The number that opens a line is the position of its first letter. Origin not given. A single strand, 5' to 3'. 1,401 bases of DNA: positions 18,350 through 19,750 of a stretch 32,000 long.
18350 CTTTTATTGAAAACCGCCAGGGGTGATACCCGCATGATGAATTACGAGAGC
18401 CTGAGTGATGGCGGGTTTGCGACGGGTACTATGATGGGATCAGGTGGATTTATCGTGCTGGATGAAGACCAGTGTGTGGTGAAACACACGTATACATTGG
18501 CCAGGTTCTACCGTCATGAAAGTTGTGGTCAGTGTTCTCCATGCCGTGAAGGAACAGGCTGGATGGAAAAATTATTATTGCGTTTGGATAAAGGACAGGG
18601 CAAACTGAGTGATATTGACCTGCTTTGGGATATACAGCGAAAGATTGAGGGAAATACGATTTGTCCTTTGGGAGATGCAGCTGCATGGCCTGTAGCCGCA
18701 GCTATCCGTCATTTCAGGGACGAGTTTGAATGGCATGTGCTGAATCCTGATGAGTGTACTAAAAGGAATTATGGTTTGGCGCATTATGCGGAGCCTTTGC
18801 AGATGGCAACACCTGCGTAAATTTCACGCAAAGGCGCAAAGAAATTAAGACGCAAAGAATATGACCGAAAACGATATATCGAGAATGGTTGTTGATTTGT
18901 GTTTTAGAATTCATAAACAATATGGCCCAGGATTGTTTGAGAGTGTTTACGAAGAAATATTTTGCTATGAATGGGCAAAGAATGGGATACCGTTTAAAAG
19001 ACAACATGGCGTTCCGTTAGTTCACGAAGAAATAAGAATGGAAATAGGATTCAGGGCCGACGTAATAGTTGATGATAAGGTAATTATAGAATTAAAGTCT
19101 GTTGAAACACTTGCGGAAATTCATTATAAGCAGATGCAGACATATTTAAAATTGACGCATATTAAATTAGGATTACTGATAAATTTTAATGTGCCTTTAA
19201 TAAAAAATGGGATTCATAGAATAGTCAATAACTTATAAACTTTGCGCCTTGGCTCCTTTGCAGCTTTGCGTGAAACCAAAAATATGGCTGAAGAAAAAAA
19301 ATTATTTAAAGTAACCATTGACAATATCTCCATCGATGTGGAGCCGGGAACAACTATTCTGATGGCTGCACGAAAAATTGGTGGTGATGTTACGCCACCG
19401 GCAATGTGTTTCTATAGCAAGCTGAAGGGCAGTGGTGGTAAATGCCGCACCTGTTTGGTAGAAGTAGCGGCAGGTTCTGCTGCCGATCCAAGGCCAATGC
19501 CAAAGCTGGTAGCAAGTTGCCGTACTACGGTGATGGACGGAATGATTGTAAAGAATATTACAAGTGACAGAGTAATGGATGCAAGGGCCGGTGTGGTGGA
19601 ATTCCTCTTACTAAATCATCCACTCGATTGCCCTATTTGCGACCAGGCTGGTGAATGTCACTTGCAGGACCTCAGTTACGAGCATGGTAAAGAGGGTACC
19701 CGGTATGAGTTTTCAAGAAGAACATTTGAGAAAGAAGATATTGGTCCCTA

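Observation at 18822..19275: GxxExxY / PD-(D/E)XK-like ORF sitting in the loop of a long palindrome that splits nuoF from nuoG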

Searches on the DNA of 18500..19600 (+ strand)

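Call 21: search_rna_families(source=window, start=18500, end=19600, threshold=evalue, max_evalue=10)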
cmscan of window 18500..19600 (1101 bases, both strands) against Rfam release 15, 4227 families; matches with E-value up to 10: 3.
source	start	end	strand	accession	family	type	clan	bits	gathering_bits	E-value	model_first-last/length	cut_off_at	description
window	19069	19183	+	RF02284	TtnuCD7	Gene; snRNA; snoRNA; CD-box;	-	24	90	7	1-108/108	no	Tetrahymena snoRNA TtnuCD7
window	19230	19304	+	RF02142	HOXA11-AS1_6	Gene; lncRNA;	-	12.7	50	4.2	1-179/179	no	HOXA11 antisense RNA 1 conserved region 6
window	19168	19257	-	RF01295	SCARNA7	Gene; snRNA; snoRNA; scaRNA;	-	11.6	65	2.3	1-330/330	no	Small Cajal body-specific RNA 7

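Call 22: search_rna_families(sources=[L003, L023, L076, L032, L018, L005], threshold=evalue, max_evalue=1)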
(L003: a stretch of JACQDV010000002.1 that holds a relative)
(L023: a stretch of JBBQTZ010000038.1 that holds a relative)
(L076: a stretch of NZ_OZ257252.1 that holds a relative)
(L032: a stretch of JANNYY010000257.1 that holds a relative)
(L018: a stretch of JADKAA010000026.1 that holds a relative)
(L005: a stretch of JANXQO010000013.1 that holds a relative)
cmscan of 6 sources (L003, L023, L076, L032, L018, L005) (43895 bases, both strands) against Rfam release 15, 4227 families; matches with E-value up to 1: 7.
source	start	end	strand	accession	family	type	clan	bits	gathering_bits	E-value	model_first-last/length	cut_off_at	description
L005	5848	5935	-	RF01705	Flavo-1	Gene; sRNA;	-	37.8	42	0.00013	1-76/76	no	Flavo-1 RNA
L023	1047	1150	+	RF04171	MIR1509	Gene; miRNA;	-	29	87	0.1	1-121/121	no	MIR1509 microRNA precursor family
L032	789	864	+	RF04145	MIR8706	Gene; miRNA;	-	28.7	95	0.14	1-101/101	no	MIR8706 microRNA precursor family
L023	1064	1132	+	RF00908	MIR529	Gene; miRNA;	-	27.3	75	0.031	1-131/131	no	MIR529 microRNA precursor family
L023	3808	3919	-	RF04171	MIR1509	Gene; miRNA;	-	26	87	0.66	1-121/121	no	MIR1509 microRNA precursor family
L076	3837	3932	+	RF01430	snoR134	Gene; snRNA; snoRNA; HACA-box;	-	24.2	40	0.58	1-149/149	no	small nucleolar RNA snoR134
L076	5273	5301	-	RF02162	XIST_A_REPEAT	Gene; sRNA;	-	23.6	33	0.095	1-37/37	no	XIST RNA A repeat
